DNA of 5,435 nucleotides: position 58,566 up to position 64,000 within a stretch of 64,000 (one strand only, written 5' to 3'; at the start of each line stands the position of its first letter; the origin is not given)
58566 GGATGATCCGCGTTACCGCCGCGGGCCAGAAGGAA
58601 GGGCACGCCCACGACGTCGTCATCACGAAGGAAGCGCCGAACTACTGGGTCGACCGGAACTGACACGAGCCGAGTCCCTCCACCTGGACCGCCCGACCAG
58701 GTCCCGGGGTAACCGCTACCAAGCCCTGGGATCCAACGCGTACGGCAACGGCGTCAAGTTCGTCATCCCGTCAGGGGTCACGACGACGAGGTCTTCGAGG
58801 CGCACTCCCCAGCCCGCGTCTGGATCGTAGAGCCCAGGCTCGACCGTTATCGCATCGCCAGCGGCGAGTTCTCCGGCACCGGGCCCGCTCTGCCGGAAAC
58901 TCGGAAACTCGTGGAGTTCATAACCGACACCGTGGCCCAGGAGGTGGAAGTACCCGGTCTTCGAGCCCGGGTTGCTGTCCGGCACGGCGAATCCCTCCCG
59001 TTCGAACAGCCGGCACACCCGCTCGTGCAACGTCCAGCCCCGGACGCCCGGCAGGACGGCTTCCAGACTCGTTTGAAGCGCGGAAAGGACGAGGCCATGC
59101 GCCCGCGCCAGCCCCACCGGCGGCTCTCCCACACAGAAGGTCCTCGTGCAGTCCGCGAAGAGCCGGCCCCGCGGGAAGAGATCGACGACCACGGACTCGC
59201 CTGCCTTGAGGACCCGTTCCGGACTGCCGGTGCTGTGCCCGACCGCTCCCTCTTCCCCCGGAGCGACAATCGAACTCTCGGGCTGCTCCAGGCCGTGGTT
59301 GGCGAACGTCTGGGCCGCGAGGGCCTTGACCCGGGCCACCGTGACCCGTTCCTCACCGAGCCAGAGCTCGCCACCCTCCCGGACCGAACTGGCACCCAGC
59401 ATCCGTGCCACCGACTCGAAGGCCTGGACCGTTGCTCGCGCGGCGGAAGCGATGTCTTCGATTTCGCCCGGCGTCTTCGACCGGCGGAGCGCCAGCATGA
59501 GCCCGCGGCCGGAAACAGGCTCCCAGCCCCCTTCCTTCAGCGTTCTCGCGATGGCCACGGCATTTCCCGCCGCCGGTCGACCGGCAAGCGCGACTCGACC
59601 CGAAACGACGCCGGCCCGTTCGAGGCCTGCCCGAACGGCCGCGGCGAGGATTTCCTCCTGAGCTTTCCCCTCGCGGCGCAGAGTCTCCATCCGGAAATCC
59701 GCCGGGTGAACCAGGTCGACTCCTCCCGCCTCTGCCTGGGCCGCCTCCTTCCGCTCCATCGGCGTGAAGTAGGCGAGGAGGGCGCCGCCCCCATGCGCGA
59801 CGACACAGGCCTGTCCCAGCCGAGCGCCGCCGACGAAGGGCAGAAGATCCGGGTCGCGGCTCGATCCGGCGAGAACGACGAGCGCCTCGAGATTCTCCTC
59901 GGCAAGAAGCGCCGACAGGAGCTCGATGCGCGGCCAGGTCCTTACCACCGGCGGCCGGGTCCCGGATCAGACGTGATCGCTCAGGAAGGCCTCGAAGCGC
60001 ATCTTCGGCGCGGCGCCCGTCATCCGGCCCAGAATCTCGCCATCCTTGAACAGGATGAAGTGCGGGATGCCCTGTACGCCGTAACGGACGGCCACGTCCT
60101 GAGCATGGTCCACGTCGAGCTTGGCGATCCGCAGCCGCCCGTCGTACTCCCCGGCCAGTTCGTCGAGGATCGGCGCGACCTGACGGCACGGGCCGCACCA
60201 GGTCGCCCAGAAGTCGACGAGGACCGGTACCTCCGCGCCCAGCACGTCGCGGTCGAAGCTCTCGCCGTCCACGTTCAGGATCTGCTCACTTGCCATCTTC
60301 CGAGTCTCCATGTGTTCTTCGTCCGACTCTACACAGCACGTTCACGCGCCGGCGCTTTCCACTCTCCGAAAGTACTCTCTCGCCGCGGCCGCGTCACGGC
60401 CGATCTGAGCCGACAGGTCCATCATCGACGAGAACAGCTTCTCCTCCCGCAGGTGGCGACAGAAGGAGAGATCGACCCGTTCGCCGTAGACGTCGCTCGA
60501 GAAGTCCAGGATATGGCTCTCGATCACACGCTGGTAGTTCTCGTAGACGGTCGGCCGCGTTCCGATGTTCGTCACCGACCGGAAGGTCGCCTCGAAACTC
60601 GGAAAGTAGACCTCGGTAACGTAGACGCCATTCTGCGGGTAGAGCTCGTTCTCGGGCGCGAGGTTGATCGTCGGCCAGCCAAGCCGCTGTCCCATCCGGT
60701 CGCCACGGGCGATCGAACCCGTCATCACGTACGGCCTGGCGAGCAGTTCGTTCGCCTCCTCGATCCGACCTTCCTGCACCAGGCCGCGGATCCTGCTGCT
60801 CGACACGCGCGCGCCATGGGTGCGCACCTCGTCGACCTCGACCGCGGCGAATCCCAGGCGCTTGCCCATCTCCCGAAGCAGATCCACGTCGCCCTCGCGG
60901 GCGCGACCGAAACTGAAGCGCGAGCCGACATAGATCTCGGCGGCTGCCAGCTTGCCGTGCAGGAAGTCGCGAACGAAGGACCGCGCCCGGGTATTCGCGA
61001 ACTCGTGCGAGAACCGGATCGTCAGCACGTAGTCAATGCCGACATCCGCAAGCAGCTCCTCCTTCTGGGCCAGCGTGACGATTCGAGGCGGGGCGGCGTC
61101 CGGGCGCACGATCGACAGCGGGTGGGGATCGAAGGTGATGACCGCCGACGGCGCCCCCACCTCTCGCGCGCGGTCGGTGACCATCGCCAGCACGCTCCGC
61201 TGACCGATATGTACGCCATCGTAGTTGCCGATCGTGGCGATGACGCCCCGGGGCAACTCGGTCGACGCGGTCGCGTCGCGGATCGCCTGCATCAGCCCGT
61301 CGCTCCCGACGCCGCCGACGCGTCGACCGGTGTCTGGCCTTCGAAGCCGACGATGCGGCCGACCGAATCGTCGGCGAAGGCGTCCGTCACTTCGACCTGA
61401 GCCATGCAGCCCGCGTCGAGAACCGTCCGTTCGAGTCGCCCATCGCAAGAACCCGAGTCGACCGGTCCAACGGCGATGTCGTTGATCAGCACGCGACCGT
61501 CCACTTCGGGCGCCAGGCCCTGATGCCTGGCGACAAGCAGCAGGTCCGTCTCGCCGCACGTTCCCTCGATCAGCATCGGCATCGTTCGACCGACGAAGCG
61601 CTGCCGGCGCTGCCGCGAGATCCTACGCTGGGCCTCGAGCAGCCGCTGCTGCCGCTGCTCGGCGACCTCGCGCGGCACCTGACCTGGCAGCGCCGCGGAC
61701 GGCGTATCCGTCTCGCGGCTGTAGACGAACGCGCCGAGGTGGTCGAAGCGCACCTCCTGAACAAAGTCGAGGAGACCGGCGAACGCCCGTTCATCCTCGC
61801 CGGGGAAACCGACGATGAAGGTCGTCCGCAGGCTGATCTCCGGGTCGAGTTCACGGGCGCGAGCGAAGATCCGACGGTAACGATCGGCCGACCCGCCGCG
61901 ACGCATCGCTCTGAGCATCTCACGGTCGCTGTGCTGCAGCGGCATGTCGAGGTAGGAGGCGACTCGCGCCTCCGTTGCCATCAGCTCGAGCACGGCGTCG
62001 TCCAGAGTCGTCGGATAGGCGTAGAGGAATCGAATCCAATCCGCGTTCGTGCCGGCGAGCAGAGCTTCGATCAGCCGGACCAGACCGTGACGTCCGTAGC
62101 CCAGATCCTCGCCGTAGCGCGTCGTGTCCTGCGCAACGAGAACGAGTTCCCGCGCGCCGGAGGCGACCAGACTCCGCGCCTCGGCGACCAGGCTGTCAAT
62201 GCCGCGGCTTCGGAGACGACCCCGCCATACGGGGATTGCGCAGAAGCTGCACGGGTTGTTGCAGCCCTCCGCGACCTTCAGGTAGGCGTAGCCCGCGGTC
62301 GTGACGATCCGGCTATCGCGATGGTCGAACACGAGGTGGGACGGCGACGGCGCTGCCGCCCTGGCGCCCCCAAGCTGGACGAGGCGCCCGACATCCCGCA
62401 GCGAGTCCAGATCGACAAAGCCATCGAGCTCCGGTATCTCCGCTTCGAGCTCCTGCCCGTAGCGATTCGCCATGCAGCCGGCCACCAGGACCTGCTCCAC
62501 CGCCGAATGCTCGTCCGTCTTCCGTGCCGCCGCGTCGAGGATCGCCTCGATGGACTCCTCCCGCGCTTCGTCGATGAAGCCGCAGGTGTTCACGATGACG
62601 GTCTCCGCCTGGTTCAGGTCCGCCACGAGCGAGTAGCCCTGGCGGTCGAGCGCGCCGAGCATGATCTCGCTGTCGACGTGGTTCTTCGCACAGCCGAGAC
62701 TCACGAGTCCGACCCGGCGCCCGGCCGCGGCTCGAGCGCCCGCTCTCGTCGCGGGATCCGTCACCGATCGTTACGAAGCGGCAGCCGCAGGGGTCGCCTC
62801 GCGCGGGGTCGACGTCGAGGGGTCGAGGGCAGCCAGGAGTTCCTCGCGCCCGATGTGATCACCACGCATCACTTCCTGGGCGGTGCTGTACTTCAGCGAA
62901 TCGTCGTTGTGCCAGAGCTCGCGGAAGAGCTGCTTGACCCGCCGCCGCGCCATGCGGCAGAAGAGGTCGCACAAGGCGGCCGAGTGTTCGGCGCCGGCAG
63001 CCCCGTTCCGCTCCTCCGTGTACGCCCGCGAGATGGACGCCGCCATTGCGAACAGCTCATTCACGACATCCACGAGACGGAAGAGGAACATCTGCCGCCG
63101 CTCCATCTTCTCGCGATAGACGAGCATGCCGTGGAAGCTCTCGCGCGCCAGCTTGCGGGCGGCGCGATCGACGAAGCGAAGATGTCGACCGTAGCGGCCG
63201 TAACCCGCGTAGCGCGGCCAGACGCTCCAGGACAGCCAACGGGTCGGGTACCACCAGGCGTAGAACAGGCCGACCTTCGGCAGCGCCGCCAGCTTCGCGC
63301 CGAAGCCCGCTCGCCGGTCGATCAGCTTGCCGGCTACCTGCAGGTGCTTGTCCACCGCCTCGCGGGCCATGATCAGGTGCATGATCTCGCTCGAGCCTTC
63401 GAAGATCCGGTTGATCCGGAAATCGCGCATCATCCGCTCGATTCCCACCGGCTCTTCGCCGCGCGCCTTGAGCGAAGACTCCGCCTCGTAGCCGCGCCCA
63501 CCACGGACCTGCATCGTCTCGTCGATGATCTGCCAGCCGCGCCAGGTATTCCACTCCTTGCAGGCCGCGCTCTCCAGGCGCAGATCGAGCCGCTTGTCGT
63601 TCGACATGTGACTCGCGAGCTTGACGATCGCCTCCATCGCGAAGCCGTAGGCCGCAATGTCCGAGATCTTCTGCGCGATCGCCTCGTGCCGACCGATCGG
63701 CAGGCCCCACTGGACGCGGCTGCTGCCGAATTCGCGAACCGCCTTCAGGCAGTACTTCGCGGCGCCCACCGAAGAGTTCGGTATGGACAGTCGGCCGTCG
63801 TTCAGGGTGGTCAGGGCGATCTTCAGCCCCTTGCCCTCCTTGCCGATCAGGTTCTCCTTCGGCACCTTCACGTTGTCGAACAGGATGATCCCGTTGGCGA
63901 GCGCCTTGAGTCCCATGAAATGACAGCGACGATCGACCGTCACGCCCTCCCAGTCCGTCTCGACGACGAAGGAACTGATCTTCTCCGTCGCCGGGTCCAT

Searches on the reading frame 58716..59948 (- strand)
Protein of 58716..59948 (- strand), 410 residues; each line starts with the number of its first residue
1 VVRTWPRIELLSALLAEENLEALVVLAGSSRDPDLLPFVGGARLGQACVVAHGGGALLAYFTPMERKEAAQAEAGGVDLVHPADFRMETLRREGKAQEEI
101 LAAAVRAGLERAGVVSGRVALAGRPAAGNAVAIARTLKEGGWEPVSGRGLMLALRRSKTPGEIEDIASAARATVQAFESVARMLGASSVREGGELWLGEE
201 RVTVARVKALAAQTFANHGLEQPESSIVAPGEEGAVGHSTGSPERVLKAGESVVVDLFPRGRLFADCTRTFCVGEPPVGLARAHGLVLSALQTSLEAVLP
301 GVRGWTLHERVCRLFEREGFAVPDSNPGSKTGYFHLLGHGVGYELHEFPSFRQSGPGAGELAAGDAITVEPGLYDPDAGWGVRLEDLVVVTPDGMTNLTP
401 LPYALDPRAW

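Call 72: search_protein_families(library=pfam, proteins=[window:58716-59948:-], max_evalue=0.0001)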
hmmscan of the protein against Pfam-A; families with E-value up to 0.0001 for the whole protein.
window:58716-59948:- (410 aa): 1 family
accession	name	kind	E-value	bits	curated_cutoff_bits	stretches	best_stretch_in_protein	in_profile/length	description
PF00557.29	Peptidase_M24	-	3.1e-39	135.4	23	1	166-392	3-208/208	Metallopeptidase family M24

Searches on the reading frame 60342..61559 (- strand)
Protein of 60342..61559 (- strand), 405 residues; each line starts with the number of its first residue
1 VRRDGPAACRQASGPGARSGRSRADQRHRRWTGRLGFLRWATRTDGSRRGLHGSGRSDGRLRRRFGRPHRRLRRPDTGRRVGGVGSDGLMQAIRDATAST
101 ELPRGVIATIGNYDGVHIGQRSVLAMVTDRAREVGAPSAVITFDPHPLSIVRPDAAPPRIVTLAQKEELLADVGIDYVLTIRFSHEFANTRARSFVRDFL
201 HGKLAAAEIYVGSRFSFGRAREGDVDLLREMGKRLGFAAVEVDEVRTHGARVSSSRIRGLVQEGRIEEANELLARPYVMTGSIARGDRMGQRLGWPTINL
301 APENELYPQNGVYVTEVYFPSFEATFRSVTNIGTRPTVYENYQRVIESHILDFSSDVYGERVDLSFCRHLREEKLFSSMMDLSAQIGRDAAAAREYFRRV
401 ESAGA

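Call 72: search_protein_families(library=pfam, proteins=[window:60342-61559:-], max_evalue=0.0001)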
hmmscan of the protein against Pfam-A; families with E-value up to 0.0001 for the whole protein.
window:60342-61559:- (405 aa): 2 families
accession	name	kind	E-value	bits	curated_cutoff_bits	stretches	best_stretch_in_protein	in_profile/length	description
PF06574.18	FAD_syn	-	3.9e-44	150.7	27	1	102-256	4-158/158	FAD synthetase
PF01687.23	Flavokinase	-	4.3e-35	121.1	19.6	1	273-397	1-124/124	Riboflavin kinase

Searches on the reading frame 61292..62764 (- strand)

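Call 103: search_protein_families(library=pfam, proteins=[window:61292-62764:-], max_evalue=0.00001)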
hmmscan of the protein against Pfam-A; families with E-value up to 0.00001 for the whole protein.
window:61292-62764:- (490 aa): 3 families
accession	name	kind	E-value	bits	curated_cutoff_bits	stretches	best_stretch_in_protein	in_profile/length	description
PF00919.26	UPF0004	-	6.3e-26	90.7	27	1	18-117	2-97/98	Uncharacterized protein family UPF0004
PF04055.27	Radical_SAM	-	5.9e-20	72.5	29.5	1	164-335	3-166/166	Radical SAM superfamily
PF18693.7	TRAM_2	-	1.4e-10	41.6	27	1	391-472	1-63/63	TRAM domain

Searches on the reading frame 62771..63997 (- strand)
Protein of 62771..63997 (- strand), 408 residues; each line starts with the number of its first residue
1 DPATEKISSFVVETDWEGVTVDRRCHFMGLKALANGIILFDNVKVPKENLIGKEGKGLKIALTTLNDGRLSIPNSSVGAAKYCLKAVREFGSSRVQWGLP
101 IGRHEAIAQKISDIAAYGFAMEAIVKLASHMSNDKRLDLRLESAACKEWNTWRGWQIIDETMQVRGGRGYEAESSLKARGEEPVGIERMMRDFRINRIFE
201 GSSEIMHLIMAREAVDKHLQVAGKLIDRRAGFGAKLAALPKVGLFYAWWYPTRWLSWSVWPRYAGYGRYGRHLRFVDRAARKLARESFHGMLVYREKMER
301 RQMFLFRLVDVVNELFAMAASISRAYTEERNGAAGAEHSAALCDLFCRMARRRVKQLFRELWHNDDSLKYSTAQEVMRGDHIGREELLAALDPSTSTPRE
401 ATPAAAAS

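Call 103: search_protein_families(library=pfam, proteins=[window:62771-63997:-], max_evalue=0.00001)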
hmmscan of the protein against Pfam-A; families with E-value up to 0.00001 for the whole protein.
window:62771-63997:- (408 aa): 2 families
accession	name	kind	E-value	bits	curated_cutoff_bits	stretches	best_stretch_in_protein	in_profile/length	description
PF00441.29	Acyl-CoA_dh_1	-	1.8e-27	96.8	22.4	1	55-213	1-148/150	Acyl-CoA dehydrogenase, C-terminal domain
PF21343.2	ACAD9-ACADV_C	-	3.1e-13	50.5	27.8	1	292-376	26-110/120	ACAD9/ACADV, C-terminal domain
